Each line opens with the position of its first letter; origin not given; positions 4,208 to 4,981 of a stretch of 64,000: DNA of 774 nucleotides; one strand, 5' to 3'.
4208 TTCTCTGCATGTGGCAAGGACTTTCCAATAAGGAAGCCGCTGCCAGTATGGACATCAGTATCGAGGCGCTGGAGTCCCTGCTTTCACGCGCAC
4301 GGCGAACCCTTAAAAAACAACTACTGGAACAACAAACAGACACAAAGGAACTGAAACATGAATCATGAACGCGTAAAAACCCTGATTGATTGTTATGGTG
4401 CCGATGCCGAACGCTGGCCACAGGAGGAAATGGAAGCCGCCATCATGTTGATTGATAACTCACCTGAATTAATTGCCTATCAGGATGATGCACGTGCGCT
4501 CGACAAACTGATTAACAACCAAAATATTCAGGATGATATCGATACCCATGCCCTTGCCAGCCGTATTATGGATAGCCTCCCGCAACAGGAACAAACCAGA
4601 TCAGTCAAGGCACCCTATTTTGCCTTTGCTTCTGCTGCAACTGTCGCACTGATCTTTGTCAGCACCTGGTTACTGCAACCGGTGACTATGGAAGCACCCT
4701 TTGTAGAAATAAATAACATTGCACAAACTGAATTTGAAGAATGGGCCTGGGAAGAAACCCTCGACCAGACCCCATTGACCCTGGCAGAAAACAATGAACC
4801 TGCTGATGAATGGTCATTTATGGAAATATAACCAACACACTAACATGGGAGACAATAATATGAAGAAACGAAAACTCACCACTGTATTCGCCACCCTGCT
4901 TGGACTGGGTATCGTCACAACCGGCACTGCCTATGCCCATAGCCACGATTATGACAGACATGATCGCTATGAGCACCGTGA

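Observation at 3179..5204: Four-gene operon: six-EF-hand secreted protein, ECF sigma, anti-sigma, secreted His-rich protein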

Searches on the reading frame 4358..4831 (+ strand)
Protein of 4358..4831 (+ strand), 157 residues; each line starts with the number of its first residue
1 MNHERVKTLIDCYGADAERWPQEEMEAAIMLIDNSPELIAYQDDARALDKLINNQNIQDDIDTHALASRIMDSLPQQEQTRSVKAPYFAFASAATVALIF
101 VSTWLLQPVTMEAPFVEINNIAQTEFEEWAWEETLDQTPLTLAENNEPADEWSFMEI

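Call 4: search_protein_families(library=pfam, proteins=[window:4358-4831:+], max_evalue=0.01)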
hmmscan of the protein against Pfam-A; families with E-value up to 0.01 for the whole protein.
window:4358-4831:+ (157 aa): 1 family
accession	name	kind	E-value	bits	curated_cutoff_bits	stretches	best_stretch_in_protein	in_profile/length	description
PF11859.13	DUF3379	-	0.004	16.9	33.2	1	21-108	14-100/232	Protein of unknown function (DUF3379)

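Call 5: search_protein_families(library=ncbifam, proteins=[window:4358-4831:+], max_evalue=0.01)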
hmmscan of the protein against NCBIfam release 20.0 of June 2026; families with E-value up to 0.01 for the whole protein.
window:4358-4831:+ (157 aa): 0 families

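Call 7: find_encoding_contigs(protein=window:4358-4831:+, flank=8000, max_places=6)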
Protein window:4358-4831:+ (157 aa): 7 contigs read that carry it; 5 places shown.
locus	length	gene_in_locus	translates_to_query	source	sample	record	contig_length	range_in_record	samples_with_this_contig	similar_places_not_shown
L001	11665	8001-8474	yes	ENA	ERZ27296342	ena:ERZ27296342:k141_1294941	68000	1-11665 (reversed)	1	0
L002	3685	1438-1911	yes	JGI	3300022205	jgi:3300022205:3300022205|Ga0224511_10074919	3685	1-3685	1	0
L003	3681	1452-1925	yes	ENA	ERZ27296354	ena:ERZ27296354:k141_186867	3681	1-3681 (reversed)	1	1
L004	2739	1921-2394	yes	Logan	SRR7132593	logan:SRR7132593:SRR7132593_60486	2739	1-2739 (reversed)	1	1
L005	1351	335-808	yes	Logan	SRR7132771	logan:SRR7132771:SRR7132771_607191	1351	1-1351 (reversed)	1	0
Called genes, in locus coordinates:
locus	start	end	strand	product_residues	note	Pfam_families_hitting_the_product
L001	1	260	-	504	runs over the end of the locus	PF00361:Proton_antipo_M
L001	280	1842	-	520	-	PF00662:Proton_antipo_N, PF00361:Proton_antipo_M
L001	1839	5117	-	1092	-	PF10070:DabA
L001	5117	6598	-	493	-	PF00361:Proton_antipo_M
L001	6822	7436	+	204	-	-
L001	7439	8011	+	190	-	PF07638:Sigma70_ECF (weak), PF04542:Sigma70_r2, PF08281:Sigma70_r4_2, PF04545:Sigma70_r4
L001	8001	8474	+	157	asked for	-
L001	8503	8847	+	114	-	-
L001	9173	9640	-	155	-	PF00578:AhpC-TSA (weak)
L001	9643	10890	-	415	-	PF02012:BNR (faint), PF24316:Tli3 (faint), PF13088:BNR_2 (weak)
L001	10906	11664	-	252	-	?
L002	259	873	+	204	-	-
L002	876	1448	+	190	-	PF07638:Sigma70_ECF (weak), PF04542:Sigma70_r2, PF08281:Sigma70_r4_2, PF04545:Sigma70_r4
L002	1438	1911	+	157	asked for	-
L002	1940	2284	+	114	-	-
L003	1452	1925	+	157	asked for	-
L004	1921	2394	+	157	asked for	-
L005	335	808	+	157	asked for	-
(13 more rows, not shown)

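Call 8: find_homologous_proteins(query=window:4358-4831:+, max_evalue=0.001)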
Query window:4358-4831:+ (157 aa): 3 proteins with E <= 0.001 among 19 candidates.
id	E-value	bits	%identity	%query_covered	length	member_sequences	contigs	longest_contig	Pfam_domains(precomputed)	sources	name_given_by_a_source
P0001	1.1e-97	342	100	100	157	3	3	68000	-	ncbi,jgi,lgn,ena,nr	ncbi:MAG: hypothetical protein OEW89_00880 [Gammaproteobacteria bacterium]|nr:hypothetical protein [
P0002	1.6e-56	208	62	100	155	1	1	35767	-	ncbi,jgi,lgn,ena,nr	ncbi:MAG: hypothetical protein OEX83_09780 [Gammaproteobacteria bacterium]|nr:hypothetical protein [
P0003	1.0e-40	157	51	100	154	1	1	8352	-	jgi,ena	-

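Call 9: find_encoding_contigs(protein=P0002, flank=8000, max_places=4)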
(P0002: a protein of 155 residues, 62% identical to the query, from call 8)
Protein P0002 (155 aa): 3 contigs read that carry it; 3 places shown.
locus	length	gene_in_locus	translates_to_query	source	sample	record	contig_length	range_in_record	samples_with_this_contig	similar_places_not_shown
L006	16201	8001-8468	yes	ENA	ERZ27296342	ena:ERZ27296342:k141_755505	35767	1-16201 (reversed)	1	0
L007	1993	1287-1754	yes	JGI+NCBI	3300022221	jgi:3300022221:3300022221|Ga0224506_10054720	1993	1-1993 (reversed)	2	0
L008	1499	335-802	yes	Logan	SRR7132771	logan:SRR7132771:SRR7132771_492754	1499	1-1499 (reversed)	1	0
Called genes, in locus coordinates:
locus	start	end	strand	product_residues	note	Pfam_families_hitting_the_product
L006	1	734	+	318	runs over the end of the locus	PF01544:CorA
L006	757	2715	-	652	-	PF00128:Alpha-amylase, PF14701:hDGE_amylase, PF16657:Malt_amylase_C (weak)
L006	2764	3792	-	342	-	PF24827:AstE_AspA_cat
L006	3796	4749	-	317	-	PF18030:Rimk_N, PF14397:ATPgrasp_ST (faint), PF02655:ATP-grasp_3, PF08443:RimK, PF02955:GSH-S_ATP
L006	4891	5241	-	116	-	-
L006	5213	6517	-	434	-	PF00072:Response_reg, PF00990:GGDEF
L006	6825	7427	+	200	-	PF10591:SPARC_Ca_bdg (faint), PF13202:EF-hand_5 (faint), PF13405:EF-hand_6 (faint), PF13833:EF-hand_8 (faint), PF23564:EF-hand_FSTL1 (faint), PF13499:EF-hand_7 (weak), PF00036:EF-hand_1 (weak), PF13499:EF-hand_7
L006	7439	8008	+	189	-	PF04542:Sigma70_r2, PF08281:Sigma70_r4_2, PF04545:Sigma70_r4 (weak)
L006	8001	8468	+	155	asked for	-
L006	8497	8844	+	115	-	-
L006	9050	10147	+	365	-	PF25917:BSH_RND, PF25973:BSH_CzcB (weak), PF25944:Beta-barrel_RND, PF25954:Beta-barrel_RND_2, PF25990:Beta-barrel_YknX (faint), PF25989:YknX_C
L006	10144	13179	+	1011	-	PF00873:ACR_tran, PF03176:MMPL (weak)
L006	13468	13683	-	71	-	PF11381:DUF3185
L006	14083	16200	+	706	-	?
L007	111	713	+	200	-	PF10591:SPARC_Ca_bdg (faint), PF13202:EF-hand_5 (faint), PF13405:EF-hand_6 (faint), PF13833:EF-hand_8 (faint), PF23564:EF-hand_FSTL1 (faint), PF13499:EF-hand_7 (weak), PF00036:EF-hand_1 (weak), PF13499:EF-hand_7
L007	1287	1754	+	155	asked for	-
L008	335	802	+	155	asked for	-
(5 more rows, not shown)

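Call 10: find_encoding_contigs(protein=P0003, flank=8000, max_places=4)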
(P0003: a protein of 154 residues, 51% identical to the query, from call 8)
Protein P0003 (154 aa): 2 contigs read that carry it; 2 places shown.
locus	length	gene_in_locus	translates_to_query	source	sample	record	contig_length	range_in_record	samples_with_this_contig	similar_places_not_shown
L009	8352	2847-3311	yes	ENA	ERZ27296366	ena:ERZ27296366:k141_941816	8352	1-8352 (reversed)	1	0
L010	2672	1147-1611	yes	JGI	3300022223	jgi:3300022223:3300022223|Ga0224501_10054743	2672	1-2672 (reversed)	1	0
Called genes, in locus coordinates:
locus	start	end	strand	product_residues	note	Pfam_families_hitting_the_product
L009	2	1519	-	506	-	?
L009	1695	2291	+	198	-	PF13833:EF-hand_8 (faint), PF00404:Dockerin_1 (faint), PF10591:SPARC_Ca_bdg (faint), PF23564:EF-hand_FSTL1 (faint), PF13202:EF-hand_5 (faint), PF13405:EF-hand_6 (faint), PF13499:EF-hand_7, PF00036:EF-hand_1 (weak)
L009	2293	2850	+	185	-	PF04542:Sigma70_r2, PF08281:Sigma70_r4_2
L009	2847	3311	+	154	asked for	-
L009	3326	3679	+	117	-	-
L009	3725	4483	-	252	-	PF09339:HTH_IclR, PF01614:IclR_C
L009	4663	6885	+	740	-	PF09364:XFP_N, PF02779:Transket_pyr, PF03894:XFP, PF09363:XFP_C (weak)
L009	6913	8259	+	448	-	PF07005:SBD_N, PF17042:NBD_C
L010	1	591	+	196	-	?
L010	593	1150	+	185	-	PF04542:Sigma70_r2, PF08281:Sigma70_r4_2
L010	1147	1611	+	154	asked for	-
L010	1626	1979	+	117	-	-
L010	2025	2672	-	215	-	?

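Call 28: search_protein_representatives(alignment_id=A2)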
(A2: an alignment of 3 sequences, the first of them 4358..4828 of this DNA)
Query: 3 sequences, 157 profile positions. Proteins with E-value up to 0.001 (for the whole library): 1125; up to 1e-10: 76; up to 1e-30: 1. The best 150 are listed.
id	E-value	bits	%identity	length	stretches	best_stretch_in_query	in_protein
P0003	2.0e-81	288.1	-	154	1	1-157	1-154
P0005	3.8e-27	111.7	-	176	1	3-144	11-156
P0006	2.5e-19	86.3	-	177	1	3-149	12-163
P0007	1.6e-18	83.7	-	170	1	4-143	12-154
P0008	3.3e-18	82.7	-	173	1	2-135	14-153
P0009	7.7e-18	81.5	-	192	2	3-80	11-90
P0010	9.4e-18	81.2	-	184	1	3-155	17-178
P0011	1.1e-17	81.0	-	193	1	1-137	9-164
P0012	1.1e-17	81.0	-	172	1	4-138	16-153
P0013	1.1e-17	81.0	-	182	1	4-140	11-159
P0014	2.0e-17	80.1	-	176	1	1-148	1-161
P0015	2.4e-17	79.9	-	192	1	3-134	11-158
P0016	2.5e-17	79.8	-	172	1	1-156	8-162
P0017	3.1e-17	79.5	-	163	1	1-145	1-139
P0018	3.2e-17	79.5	-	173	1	4-140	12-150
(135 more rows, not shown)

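Call 30: search_protein_families(library=pfam, alignment_id=A4, max_evalue=0.01)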
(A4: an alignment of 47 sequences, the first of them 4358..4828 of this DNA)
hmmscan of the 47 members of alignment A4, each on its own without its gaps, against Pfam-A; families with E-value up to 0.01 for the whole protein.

A. member 1, window:4358-4828:+ (157 aa): 1 family
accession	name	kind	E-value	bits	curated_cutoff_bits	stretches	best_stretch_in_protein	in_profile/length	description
PF11859.13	DUF3379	-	0.004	16.9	33.2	1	21-108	14-100/232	Protein of unknown function (DUF3379)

B. families by the number of members that match (of 47 scanned): 4 families
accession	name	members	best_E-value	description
PF11859.13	DUF3379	7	2.4e-05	Protein of unknown function (DUF3379)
PF25323.1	6TM_PilS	1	0.0027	PilS-like transmembrane domain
PF03954.19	Lectin_N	1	0.0076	Hepatic lectin, N-terminal domain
PF10814.13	CwsA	1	0.008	Cell wall synthesis protein CwsA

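Call 37: search_protein_families(library=pfam, proteins=[L006:8497-8844:+, L009:3326-3679:+], max_evalue=0.1)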
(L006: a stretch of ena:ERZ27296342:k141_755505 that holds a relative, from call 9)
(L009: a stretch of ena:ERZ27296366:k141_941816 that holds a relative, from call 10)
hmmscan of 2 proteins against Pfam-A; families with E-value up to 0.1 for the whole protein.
L006:8497-8844:+ (115 aa): 0 families

L009:3326-3679:+ (117 aa): 0 families

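Call 43: find_related_loci(query=A5, collection=metagenome_contigs, flank=4000)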
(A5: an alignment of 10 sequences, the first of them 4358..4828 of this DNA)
Query A5 (157 aa) in metagenome_contigs; peptide patterns used: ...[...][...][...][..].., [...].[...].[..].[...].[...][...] (x = any residue, [..] = any of these).
297 stretches matched a pattern; 129 encode a relative of the query (tblastn E <= 1e-3); the best 80 are kept; 80 distinct loci.
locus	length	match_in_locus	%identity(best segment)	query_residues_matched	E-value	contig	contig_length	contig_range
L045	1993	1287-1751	62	1-157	1e-64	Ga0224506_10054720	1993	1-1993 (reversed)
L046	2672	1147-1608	51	1-157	4e-47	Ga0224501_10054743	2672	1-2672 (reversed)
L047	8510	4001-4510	30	1-148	4e-17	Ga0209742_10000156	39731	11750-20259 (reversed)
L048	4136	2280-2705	33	4-133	3e-16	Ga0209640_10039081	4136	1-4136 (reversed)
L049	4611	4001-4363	34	4-107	6e-14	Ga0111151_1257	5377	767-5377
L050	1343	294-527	40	1-80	8e-13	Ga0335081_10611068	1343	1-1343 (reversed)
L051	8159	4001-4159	51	1-53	6e-12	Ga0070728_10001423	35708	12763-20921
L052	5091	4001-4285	36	1-89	6e-12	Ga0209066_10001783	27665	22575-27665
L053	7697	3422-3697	33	1-93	6e-11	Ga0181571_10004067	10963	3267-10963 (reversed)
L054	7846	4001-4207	48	4-70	8e-11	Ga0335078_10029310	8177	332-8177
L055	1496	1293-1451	47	1-53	1e-10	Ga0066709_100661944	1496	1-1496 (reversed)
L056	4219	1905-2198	32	1-94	2e-10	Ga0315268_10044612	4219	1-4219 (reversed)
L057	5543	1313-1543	35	1-81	2e-10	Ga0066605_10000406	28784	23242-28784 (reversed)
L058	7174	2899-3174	31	1-93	2e-10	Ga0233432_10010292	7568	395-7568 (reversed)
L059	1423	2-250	37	4-90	3e-10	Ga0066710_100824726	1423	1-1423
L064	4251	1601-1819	40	1-75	1e-9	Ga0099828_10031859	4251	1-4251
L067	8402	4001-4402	27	4-139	3e-9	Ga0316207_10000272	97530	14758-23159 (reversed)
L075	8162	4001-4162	37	1-54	7e-9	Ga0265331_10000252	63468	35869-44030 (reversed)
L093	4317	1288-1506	36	1-67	4e-8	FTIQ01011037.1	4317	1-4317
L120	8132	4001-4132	41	9-52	1e-6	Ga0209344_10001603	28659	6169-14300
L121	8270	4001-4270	32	1-91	3e-5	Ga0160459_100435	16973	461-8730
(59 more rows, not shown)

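Call 51: search_solved_structures(query=A4, max_evalue=10, show_alignments=2)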
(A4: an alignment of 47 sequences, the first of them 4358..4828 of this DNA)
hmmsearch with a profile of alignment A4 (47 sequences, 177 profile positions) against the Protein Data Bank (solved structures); distinct sequences matched with E-value up to 10: 11.
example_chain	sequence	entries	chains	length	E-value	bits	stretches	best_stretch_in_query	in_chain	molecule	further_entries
5n7i_A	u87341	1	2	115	0.084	16.2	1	41-99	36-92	MARVEL domain-containing protein 2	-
4jq5_A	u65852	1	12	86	0.31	14.4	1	43-84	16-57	Nucleoporin p58/p45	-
2osz_A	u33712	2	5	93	0.33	14.2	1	42-84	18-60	Nucleoporin p58/p45 | Nucleoporin Nup58/Nup45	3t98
4jo9_B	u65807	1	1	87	0.34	14.2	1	43-84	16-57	Nucleoporin p58/p45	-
5n7h_A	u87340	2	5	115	0.35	14.2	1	42-99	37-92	MARVEL domain-containing protein 2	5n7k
4jo7_E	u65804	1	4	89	0.35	14.2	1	43-84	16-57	Nucleoporin p58/p45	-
3o7p_A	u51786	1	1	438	0.41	14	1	79-141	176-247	L-fucose-proton symporter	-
3o7q_A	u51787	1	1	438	0.41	13.9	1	79-141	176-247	L-fucose-proton symporter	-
5v6p_A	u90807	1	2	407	1.1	12.6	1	36-99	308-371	ERAD-associated E3 ubiquitin-protein ligase HRD1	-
9hqn_A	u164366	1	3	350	1.1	12.5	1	47-125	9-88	Proton-activated chloride channel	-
6vjy_B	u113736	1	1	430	1.2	12.5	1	36-99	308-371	ERAD-associated E3 ubiquitin-protein ligase HRD1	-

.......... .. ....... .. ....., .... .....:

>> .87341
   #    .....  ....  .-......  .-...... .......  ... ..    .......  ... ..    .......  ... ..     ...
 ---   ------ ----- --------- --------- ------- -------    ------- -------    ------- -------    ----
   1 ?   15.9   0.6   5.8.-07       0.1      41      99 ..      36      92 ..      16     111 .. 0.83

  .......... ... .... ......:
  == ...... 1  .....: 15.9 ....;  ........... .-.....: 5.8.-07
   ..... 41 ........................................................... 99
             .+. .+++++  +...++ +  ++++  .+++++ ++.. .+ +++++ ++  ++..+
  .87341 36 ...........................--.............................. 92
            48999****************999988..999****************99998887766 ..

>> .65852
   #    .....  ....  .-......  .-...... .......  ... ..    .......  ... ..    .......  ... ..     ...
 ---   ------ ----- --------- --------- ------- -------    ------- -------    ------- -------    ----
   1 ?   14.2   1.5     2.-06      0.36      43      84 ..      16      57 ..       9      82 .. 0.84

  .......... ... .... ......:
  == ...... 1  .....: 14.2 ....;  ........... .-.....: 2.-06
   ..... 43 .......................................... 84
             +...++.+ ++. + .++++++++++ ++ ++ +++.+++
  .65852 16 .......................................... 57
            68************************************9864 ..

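Call 56: predict_structure(alignment_id=A4)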
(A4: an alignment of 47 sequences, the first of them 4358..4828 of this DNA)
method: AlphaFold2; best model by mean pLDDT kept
length: 157 residues; sequences in the alignment: 47
mean_pLDDT: 78.3   pTM: 0.45
mean pLDDT of the five models: 78.3, 77.3, 76.9, 75.9, 75.5
residues with pLDDT >= 90: 59; 70-90: 48; 50-70: 34; < 50: 16
segments of 3 or more residues with pLDDT < 50: 112-115, 141-150
pLDDT, mean of each block of 10 residues (from residue 1): 97 97 97 98 97 85 86 85 62 79 75 51 72 66 46 51
secondary structure, 60 per line:
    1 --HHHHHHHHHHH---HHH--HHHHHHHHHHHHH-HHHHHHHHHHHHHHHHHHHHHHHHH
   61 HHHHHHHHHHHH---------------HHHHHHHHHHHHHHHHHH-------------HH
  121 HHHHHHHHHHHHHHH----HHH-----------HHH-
elements in order: H3-13 H22-34 H36-72 H88-105 H119-135

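Call 58: fold_search(model_id=the predicted structure, library=pdb)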
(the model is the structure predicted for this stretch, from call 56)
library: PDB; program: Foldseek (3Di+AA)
matches with E <= 10: 13; with E <= 0.001: 0
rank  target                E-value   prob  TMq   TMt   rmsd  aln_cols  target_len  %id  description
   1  8tmj_B                2.2e+00  0.04  0.14  0.07  21.5       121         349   13  Cryo-EM structure of CorA in complex with conformation-specific synthetic antibody C18 and 100 uM MgCl2, State MG0.1-2 (released 2025-02-12)
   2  2z9a_A                6.1e+00  0.06  0.14  0.26   8.8        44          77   18  Crystal Structure of Human Saposin C Dimer in Open Conformation (released 2008-04-29)
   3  8tmc_E                6.5e+00  0.02  0.14  0.08  21.1       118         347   13  Cryo-EM structure of CorA in complex with conformation-specific synthetic antibody C12 and 20 mM MgCl2, State MG20-2 (released 2025-02-12)
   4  9epn_A                6.9e+00  0.07  0.23  0.14  14.7       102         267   19  Crystal structure of HprS histidine kinase cytoplasmic fragment from Escherichia coli (released 2025-01-22)
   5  8tmc_B                6.9e+00  0.02  0.14  0.07  21.6       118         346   14  Cryo-EM structure of CorA in complex with conformation-specific synthetic antibody C12 and 20 mM MgCl2, State MG20-2 (released 2025-02-12)
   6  8tmb_D                7.4e+00  0.02  0.14  0.07  21.5       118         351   14  Cryo-EM structure of CorA in complex with conformation-specific synthetic antibody C12 and 20 mM MgCl2, State MG20-1 (released 2025-02-12)
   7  2vrh_A                7.9e+00  0.04  0.15  0.06   8.5        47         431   28  Structure of the E. coli trigger factor bound to a translating ribosome (released 2008-06-17)
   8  7abk                  7.9e+00  0.02  0.15  0.13  43.2       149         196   14  Helical structure of PspA (released 2021-08-04)
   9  2qyp_B                8.5e+00  0.04  0.14  0.24   8.8        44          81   18  Orthorhombic Crystal Structure of Human Saposin C Dimer in Open Conformation (released 2008-04-29)
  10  7o3x_B                8.5e+00  0.02  0.16  0.13  41.9       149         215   16  Structural basis for VIPP1 oligomerization and maintenance of thylakoid membrane integrity (released 2021-06-30)
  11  1mw7                  9.1e+00  0.02  0.11  0.09   6.7        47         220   17  X-RAY STRUCTURE OF Y162_HELPY NORTHEAST STRUCTURAL GENOMICS CONSORTIUM TARGET PR6 (released 2003-01-28)
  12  4f3q                  9.7e+00  0.06  0.18  0.13   2.8        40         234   12  Structure of a YebC family protein (CBU_1566) from Coxiella burnetii (released 2012-06-27)
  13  2jz0_MODEL_1_A        9.7e+00  0.04  0.17  0.32   7.5        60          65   13  DSX_short (released 2008-01-08)

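Call 60: search_protein_families(library=ncbifam, proteins=[L047:3363-3980:+, L057:753-1289:+, L093:593-1267:+, L064:939-1559:+, L120:3255-3956:+, L067:3399-3986:+], max_evalue=1e-30)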
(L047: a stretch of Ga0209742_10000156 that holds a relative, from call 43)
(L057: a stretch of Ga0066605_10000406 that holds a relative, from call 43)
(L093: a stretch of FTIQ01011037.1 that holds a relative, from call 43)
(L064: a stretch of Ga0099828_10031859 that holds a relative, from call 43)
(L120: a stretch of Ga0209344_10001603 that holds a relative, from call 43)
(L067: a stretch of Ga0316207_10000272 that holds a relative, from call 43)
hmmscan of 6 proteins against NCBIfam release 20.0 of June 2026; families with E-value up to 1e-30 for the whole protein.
L047:3363-3980:+ (205 aa): 9 families
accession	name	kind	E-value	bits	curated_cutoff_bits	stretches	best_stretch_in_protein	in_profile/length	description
NF004113.0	PRK05602.1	equivalog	1.7e-61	207.5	208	1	20-204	22-206/211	RNA polymerase sigma factor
NF009176.0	PRK12524.1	equivalog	6.9e-43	146.7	264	1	26-200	9-185/196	RNA polymerase sigma factor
NF009190.0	PRK12538.1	equivalog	7.5e-37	127.2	303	1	16-201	39-221/233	RNA polymerase sigma factor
NF009166.1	PRK12513.1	equivalog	3.2e-34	118.3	206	1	27-203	6-190/193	RNA polymerase sigma factor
NF007225.0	PRK09643.1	equivalog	3.6e-34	118.2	190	1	27-200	11-183/204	RNA polymerase sigma factor SigM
NF007223.0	PRK09641.1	equivalog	5.7e-33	114.3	209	1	32-201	7-186/187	RNA polymerase sigma factor SigW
TIGR02937.1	sigma70-ECF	superfamily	1.2e-32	112.9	42.9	1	44-199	2-165/165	sigma-70 family RNA polymerase sigma factor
TIGR02985.1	Sig70_bacteroi1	subfamily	6.1e-32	111.1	126.4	1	44-199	2-162/162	RNA polymerase sigma-70 factor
NF058625.1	sigma_PG0214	equivalog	6.2e-31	107.4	130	1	42-203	3-165/170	GFO_1088 family ECF-type sigma factor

L057:753-1289:+ (178 aa): 2 families
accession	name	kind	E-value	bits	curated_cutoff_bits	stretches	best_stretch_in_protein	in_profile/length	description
NF004113.0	PRK05602.1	equivalog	4.6e-49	166.9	208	1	2-177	31-204/211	RNA polymerase sigma factor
NF009176.0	PRK12524.1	equivalog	1.3e-34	119.7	264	1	2-175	12-185/196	RNA polymerase sigma factor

L093:593-1267:+ (224 aa): 4 families
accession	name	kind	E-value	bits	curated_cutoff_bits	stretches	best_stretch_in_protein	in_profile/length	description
NF004113.0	PRK05602.1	equivalog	2.2e-76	256.1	208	1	35-210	27-202/211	RNA polymerase sigma factor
NF009176.0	PRK12524.1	equivalog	3.1e-51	173.9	264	1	36-210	9-185/196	RNA polymerase sigma factor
NF009190.0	PRK12538.1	equivalog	9.5e-41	140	303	1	12-210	24-220/233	RNA polymerase sigma factor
NF007225.0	PRK09643.1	equivalog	3.1e-31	108.7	190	1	37-209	11-182/204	RNA polymerase sigma factor SigM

L064:939-1559:+ (206 aa): 4 families
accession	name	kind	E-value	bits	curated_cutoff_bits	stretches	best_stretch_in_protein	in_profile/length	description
NF004113.0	PRK05602.1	equivalog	4.9e-72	242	208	1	16-196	23-203/211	RNA polymerase sigma factor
NF009176.0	PRK12524.1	equivalog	8.5e-50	169.3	264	1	18-196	6-186/196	RNA polymerase sigma factor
NF009190.0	PRK12538.1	equivalog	5.2e-42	144.1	303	1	14-201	39-226/233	RNA polymerase sigma factor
NF007225.0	PRK09643.1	equivalog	3.1e-33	115.2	190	1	18-198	7-186/204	RNA polymerase sigma factor SigM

L120:3255-3956:+ (233 aa): 7 families
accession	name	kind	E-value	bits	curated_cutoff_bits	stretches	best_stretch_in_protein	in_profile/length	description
NF004113.0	PRK05602.1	equivalog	4.5e-71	238.8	208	1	20-206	16-202/211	RNA polymerase sigma factor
NF009176.0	PRK12524.1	equivalog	4e-52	176.9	264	1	29-212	6-191/196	RNA polymerase sigma factor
NF009190.0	PRK12538.1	equivalog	1.8e-51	175.1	303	1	28-213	42-227/233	RNA polymerase sigma factor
NF007225.0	PRK09643.1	equivalog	3.2e-33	115.1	190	1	30-207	8-184/204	RNA polymerase sigma factor SigM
TIGR02937.1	sigma70-ECF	superfamily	1.1e-31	109.7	42.9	1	50-205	2-165/165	sigma-70 family RNA polymerase sigma factor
NF008888.0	PRK11922.1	equivalog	1.4e-31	109.9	204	1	25-207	6-198/231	RNA polymerase sigma factor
NF007223.0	PRK09641.1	equivalog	3.5e-31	108.5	209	0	41-206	10-185/187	RNA polymerase sigma factor SigW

L067:3399-3986:+ (195 aa): 3 families
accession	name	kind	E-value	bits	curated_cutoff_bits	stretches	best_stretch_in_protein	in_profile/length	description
NF004113.0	PRK05602.1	equivalog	6.2e-52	176.3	208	1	10-190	28-206/211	RNA polymerase sigma factor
NF009176.0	PRK12524.1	equivalog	1.5e-38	132.6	264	1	9-190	8-189/196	RNA polymerase sigma factor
NF009190.0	PRK12538.1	equivalog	4.6e-34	118.1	303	1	12-188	48-222/233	RNA polymerase sigma factor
